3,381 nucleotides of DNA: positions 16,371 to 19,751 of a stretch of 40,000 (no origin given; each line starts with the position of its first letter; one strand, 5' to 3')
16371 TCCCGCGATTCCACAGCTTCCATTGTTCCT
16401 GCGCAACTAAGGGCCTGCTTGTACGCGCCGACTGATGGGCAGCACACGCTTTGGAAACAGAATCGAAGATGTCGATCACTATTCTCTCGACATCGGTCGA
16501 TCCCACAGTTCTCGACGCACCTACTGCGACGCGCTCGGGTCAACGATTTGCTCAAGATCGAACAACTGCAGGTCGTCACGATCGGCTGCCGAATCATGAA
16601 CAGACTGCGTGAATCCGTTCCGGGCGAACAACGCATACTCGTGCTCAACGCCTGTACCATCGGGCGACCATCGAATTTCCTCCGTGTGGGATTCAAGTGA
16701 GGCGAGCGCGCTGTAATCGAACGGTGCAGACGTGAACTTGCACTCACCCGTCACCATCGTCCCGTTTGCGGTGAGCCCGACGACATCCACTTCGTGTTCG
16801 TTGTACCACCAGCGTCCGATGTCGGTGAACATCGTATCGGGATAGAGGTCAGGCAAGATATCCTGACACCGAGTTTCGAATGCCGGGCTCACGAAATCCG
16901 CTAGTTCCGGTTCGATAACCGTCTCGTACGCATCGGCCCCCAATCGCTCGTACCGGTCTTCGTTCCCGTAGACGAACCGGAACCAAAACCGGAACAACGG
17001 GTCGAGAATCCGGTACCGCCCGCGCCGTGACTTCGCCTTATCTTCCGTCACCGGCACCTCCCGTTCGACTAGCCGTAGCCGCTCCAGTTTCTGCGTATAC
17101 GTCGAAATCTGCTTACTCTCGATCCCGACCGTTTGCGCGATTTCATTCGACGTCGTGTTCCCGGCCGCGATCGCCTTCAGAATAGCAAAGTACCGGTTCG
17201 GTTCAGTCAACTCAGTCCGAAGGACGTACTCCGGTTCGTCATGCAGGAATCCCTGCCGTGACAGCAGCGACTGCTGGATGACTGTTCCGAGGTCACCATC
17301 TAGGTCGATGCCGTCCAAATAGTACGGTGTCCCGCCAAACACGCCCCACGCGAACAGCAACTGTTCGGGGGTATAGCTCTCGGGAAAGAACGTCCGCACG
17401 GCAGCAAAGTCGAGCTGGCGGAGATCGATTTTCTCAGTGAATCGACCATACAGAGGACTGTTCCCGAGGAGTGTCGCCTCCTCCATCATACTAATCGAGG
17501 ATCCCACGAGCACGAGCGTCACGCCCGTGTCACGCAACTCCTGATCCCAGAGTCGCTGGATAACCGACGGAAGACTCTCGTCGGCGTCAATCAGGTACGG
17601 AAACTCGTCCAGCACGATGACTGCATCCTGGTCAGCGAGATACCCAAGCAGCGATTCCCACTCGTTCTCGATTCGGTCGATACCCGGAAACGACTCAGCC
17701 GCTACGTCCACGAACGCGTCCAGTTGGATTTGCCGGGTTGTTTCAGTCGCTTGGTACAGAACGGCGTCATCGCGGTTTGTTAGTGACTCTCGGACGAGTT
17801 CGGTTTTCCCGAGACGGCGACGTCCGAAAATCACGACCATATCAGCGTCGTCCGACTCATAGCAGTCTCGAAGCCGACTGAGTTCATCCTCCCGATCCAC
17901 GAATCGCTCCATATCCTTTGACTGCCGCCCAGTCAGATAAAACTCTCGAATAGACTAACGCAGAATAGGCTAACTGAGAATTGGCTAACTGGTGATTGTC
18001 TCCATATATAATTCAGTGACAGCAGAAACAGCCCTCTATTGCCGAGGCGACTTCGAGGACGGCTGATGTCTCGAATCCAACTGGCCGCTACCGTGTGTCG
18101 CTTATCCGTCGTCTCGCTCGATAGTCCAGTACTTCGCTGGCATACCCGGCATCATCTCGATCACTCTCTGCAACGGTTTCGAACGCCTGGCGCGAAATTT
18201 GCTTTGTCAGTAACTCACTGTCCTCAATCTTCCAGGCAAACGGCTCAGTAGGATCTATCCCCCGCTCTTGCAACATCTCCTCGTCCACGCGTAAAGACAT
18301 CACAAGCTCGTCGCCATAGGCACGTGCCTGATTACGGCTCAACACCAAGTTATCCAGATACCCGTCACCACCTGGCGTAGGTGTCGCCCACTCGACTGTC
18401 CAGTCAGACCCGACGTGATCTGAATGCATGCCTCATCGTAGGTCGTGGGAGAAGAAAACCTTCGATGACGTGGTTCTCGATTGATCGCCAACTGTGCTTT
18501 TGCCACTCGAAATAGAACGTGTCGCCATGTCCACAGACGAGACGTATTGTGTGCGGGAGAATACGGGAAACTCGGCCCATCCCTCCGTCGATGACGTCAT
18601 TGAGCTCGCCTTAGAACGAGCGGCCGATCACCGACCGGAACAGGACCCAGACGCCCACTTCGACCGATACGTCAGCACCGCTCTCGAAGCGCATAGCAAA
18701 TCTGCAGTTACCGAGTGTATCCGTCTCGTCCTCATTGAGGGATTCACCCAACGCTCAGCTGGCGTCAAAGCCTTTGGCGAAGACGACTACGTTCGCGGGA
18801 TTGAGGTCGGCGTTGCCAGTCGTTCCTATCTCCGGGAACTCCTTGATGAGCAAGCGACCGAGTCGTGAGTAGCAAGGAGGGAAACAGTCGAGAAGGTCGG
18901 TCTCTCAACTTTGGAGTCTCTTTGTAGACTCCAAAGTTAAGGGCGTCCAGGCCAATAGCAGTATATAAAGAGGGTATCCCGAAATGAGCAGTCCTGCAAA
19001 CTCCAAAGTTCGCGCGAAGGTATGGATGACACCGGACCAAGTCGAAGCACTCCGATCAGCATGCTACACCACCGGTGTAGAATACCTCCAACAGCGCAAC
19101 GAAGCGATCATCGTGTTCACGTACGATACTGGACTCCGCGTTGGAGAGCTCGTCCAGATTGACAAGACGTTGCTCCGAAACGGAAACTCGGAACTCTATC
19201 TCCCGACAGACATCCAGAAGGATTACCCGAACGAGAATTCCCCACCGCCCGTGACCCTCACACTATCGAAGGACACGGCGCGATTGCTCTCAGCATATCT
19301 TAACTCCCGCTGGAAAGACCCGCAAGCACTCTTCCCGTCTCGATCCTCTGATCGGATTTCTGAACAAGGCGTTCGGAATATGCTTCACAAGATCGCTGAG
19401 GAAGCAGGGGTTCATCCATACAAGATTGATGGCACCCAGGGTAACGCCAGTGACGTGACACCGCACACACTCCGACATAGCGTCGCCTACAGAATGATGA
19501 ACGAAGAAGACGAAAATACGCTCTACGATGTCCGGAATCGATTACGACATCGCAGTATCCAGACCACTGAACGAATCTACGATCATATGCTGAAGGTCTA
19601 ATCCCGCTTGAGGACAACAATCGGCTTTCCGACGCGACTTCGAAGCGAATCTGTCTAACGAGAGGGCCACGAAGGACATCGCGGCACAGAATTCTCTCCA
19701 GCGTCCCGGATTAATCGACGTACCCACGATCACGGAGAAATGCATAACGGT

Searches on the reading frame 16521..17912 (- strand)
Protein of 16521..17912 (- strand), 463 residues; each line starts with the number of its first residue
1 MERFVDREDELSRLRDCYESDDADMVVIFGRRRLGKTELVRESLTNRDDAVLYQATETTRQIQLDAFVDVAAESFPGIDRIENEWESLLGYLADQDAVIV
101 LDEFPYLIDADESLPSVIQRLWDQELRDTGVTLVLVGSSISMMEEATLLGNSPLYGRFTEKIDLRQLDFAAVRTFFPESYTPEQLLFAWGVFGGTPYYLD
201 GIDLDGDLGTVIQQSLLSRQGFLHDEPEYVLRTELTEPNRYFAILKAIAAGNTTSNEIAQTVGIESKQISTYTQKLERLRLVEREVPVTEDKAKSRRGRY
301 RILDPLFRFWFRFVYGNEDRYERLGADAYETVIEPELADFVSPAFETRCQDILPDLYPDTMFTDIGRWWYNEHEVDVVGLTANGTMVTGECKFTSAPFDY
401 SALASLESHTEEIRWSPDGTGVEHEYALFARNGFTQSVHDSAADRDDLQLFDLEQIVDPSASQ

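Call 7: search_protein_families(library=pfam, proteins=[window:16521-17912:-], max_evalue=0.01)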
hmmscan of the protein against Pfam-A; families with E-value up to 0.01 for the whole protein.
window:16521-17912:- (463 aa): 7 families
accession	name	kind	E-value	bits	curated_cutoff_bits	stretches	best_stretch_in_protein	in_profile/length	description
PF01637.24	ATPase_2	-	1.6e-25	90.7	33.2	1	4-199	1-222/225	ATPase domain predominantly from Archaea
PF03008.20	DUF234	-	5.5e-17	62.4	22.5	1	310-395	1-91/100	Archaea bacterial proteins of unknown function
PF13173.12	AAA_14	-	8.8e-07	29.4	27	1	24-146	3-106/129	AAA domain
PF13401.12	AAA_22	-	4.2e-05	24.3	27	1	22-138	4-123/130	AAA domain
PF12802.13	MarR_2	-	0.0002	21.9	27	1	241-288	7-55/61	MarR family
PF13191.12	AAA_16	-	0.00021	22.3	32.6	1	3-73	1-85/167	AAA ATPase domain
PF13412.12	HTH_24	-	0.0094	16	21.9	0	243-281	7-46/48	Winged helix-turn-helix DNA-binding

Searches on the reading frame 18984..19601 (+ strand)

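Call 7: search_protein_families(library=pfam, proteins=[window:18984-19601:+], max_evalue=0.01)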
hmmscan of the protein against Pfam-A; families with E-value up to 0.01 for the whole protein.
window:18984-19601:+ (205 aa): 1 family
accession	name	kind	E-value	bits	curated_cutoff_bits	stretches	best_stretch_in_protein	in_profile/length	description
PF00589.27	Phage_integrase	-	1.4e-23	84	27.1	1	14-202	2-168/172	Phage integrase family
